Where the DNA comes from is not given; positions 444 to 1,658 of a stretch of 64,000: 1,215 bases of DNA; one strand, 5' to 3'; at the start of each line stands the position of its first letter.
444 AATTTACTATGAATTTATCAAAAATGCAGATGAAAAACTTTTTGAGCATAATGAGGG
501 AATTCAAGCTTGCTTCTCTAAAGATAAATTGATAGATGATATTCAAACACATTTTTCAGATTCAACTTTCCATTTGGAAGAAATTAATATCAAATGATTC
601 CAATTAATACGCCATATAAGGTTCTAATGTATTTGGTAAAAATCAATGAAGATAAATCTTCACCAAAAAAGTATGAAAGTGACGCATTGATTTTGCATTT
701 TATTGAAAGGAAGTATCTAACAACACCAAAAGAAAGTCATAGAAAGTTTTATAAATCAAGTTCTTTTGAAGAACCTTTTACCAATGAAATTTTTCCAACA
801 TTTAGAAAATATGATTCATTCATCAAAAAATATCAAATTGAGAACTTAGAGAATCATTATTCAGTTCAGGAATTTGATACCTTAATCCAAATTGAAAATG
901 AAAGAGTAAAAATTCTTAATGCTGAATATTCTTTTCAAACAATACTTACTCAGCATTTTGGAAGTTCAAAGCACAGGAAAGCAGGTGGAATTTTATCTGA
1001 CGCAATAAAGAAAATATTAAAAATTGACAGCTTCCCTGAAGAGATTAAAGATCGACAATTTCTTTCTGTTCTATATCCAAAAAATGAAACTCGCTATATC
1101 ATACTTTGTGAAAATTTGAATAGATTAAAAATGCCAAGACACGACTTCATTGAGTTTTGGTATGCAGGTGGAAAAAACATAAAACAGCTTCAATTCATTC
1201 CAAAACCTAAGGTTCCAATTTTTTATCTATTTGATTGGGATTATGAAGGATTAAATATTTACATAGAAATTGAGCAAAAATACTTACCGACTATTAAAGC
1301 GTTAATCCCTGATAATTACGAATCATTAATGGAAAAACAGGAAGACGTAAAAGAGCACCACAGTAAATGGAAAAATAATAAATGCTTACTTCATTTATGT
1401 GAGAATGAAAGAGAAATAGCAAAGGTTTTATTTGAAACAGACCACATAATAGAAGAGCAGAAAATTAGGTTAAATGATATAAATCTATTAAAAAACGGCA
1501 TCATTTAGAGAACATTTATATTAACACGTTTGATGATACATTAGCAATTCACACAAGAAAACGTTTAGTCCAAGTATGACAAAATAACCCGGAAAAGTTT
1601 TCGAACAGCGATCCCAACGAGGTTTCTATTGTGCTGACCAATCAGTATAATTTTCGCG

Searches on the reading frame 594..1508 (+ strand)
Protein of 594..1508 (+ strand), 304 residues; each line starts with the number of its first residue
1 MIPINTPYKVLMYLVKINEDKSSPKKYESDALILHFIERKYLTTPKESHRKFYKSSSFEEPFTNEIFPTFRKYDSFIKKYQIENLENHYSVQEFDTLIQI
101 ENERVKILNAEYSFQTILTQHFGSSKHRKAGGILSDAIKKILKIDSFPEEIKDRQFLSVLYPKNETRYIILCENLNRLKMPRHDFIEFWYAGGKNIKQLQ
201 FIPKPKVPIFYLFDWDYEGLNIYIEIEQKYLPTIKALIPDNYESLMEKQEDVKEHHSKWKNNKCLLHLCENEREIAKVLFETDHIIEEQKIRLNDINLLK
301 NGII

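Call 6: search_protein_families(library=pfam, proteins=[window:594-1508:+], max_evalue=0.01)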
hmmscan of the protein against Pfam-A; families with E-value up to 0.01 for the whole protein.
window:594-1508:+ (304 aa): 0 families

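Call 7: search_protein_families(library=padloc, proteins=[window:594-1508:+], max_evalue=0.01)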
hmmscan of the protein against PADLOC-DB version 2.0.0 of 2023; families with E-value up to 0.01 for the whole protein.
window:594-1508:+ (304 aa): 2 families
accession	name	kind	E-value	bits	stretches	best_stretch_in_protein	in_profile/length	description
PDLC00592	JetD3|JetD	-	1.4e-05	22.5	1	202-279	237-321/346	DUF2239; DUF2220 domain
PDLC00523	JetD1|JetD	-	0.00014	19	1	190-283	281-370/398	DUF2220; DUF3322; DUF2399 domain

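Call 9: find_encoding_contigs(protein=window:594-1505:+, flank=10000, max_places=10)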
Protein window:594-1505:+ (304 aa): no gene with exactly this product is on record in the collection.

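Call 34: find_homologous_proteins(query=window:594-1505:+, max_evalue=0.00001)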
Query window:594-1505:+ (304 aa): 111 proteins with E <= 0.00001 among 744 candidates.
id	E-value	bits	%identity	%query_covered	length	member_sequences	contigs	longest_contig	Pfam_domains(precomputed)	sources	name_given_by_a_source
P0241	5.3e-192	655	100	96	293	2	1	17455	-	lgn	-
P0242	1.5e-165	568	84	100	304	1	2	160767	-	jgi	jgi:hypothetical protein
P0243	7.2e-148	510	76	100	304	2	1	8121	-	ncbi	-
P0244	4.0e-140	484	72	100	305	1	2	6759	-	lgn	-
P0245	4.8e-139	481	72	100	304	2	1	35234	-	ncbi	-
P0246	4.5e-137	474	70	100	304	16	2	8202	-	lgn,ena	-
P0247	1.0e-136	473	69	100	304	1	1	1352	-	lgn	-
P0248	1.9e-135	469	70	100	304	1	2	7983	-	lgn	-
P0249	1.1e-134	466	68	100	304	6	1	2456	-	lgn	-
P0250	5.5e-134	464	69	100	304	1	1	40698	-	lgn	-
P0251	5.8e-133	461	71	100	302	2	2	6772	-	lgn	-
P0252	1.4e-132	460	69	100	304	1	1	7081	-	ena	-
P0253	4.3e-132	458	68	100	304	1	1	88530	-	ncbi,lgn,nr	ncbi:MAG: hypothetical protein HOO91_19305 [Bacteroidales bacterium]|nr:hypothetical protein [Bacter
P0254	1.9e-131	456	67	100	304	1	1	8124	-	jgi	jgi:hypothetical protein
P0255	6.0e-131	454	69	100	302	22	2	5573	-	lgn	-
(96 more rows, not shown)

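Call 35: find_encoding_contigs(protein=P0241, flank=10000, max_places=4)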
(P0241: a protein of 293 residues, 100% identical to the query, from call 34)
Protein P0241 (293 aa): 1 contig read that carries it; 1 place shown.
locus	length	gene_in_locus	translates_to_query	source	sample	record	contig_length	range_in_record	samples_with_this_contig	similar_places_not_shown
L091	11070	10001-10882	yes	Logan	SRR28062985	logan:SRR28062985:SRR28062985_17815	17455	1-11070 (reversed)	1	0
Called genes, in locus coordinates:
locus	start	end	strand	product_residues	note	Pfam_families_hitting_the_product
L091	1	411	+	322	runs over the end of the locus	PF28475:DUF8413, PF01944:SpoIIM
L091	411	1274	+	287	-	PF06790:UPF0259, PF10110:GPDPase_memb (weak)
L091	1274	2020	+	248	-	PF13559:DUF4129 (weak)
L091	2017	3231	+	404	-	PF14258:DUF4350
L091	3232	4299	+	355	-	PF00493:MCM (weak), PF20030:bpMoxR, PF05496:RuvB_N (faint), PF00004:AAA (weak), PF07726:AAA_3, PF07728:AAA_5, PF17863:AAA_lid_2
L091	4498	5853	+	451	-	-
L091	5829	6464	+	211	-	PF21980:MksE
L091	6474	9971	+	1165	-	-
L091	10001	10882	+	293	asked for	-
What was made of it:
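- No recombinase is present anywhere between moxR and DUF58 (call 35).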

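Call 38: find_encoding_contigs(protein=P0242, flank=10000, max_places=4)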
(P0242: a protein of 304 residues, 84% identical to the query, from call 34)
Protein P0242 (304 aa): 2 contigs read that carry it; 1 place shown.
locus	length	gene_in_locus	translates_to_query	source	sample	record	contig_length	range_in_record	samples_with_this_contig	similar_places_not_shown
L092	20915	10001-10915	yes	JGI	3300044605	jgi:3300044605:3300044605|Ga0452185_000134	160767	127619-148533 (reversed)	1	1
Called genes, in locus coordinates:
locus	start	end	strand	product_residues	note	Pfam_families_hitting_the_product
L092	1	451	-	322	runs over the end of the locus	PF04443:LuxE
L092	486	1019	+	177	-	-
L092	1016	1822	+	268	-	PF00215:OMPdecase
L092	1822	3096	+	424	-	PF11013:DUF2851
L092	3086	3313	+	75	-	PF04024:PspC (weak)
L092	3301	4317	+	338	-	PF07885:Ion_trans_2, PF02254:TrkA_N, PF02080:TrkA_C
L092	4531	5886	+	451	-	-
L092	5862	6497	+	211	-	PF21980:MksE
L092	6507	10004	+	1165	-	-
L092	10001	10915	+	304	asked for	-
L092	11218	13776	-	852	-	PF02861:Clp_N, PF13191:AAA_16 (weak), PF00004:AAA, PF17871:AAA_lid_9, PF02151:UVR (weak), PF07724:AAA_2, PF07728:AAA_5, PF10431:ClpB_D2-small, +9 more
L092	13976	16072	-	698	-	PF18962:Por_Secre_tail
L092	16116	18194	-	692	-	-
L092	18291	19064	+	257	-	PF01048:PNP_UDP_1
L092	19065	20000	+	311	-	PF10437:Lip_prot_lig_C (faint), PF21948:LplA-B_cat, PF03099:BPL_LplA_LipB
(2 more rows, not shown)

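Call 41: search_protein_families(library=padloc, proteins=[L091:4498-5853:+, L091:5829-6464:+, L091:6474-9971:+, L091:9968-10882:+], max_evalue=0.001)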
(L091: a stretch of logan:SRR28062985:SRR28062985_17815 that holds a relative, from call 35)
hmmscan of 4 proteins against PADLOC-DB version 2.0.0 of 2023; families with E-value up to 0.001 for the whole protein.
L091:4498-5853:+ (451 aa): 0 families

L091:5829-6464:+ (211 aa): 0 families

L091:6474-9971:+ (1165 aa): 0 families

L091:9968-10882:+ (304 aa): 2 families
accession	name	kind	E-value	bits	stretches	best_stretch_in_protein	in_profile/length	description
PDLC00592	JetD3|JetD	-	1.4e-05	22.5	1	202-279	237-321/346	DUF2239; DUF2220 domain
PDLC00523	JetD1|JetD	-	0.00014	19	1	190-283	281-370/398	DUF2220; DUF3322; DUF2399 domain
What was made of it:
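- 594..1508 (+): JetD-like gene (304 aa), last gene of the cassette. Weak PADLOC JetD hits, E=1.4e-5 and 1.4e-4 (calls 7, 41).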

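Call 54: search_protein_families(library=ncbifam, proteins=[L091:4498-5853:+, L091:5829-6464:+, L091:6474-9971:+, L091:9968-10882:+], max_evalue=0.01)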
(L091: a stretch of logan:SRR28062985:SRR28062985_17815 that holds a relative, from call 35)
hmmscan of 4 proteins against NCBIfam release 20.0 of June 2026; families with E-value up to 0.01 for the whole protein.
L091:4498-5853:+ (451 aa): 1 family
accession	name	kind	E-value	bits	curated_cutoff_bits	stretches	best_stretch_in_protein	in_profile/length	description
TIGR02490.1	flgF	equivalog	0.0011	18.6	178.5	1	341-417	10-86/218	flagellar basal-body rod protein FlgF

L091:5829-6464:+ (211 aa): 1 family
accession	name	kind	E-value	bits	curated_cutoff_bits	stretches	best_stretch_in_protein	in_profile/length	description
NF003602.1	PRK05256.1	equivalog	0.0012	18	250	1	20-192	21-185/216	chromosome partition protein MukE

L091:6474-9971:+ (1165 aa): 0 families

L091:9968-10882:+ (304 aa): 0 families

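Call 55: search_protein_families(library=pfam, proteins=[L091:4498-5853:+, L091:5829-6464:+, L091:6474-9971:+], max_evalue=0.05)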
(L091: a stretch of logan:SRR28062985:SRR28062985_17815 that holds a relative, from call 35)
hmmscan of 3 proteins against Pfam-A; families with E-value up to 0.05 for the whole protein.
L091:4498-5853:+ (451 aa): 0 families

L091:5829-6464:+ (211 aa): 3 families
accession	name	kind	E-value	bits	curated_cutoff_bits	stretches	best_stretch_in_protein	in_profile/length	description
PF21980.2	MksE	-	2.4e-15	57.7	27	1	20-191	3-157/163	Condensin complex protein MksE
PF04288.19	MukE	-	0.0004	19.8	25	1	20-191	14-177/229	MukE-like family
PF09713.15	A_thal_3526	-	0.0089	16.7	27.8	1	108-139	3-34/53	Plant protein 1589 of unknown function (A_thal_3526)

L091:6474-9971:+ (1165 aa): 0 families
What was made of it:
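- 1..597 (+): 3' end of the 1165-aa SMC-like (JetC-like) gene of the Wadjet-like cassette. It has no Pfam, PADLOC or NCBIfam hit (calls 6, 41, 54, 55).
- On Wadjet (JetABCD) / MksBEF-G: The 451-aa and 1165-aa proteins hit no model (calls 35, 41, 54, 55).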

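Call 56: find_related_loci(query=window:594-1505:+, collection=metagenome_contigs, flank=10000)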
Query window:594-1505:+ (304 aa) in metagenome_contigs; peptide patterns used: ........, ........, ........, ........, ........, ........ (x = any residue, [..] = any of these).
280 stretches matched a pattern; 8 encode a relative of the query (tblastn E <= 1e-3); 8 distinct loci.
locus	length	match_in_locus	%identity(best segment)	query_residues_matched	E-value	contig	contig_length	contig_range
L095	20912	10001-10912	72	1-304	2e-145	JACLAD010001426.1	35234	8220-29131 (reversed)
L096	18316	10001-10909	68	1-303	4e-138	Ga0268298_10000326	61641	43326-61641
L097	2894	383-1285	69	1-303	3e-142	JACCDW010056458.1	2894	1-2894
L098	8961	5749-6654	70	1-303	9e-136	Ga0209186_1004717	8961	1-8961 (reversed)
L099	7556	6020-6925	70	1-303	9e-136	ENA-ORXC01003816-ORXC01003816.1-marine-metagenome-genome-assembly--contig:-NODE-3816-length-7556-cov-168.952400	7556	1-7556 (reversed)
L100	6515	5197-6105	64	1-303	2e-134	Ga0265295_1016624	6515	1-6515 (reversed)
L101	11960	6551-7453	55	1-303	2e-103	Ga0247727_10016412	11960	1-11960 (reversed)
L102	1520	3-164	59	250-303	8e-13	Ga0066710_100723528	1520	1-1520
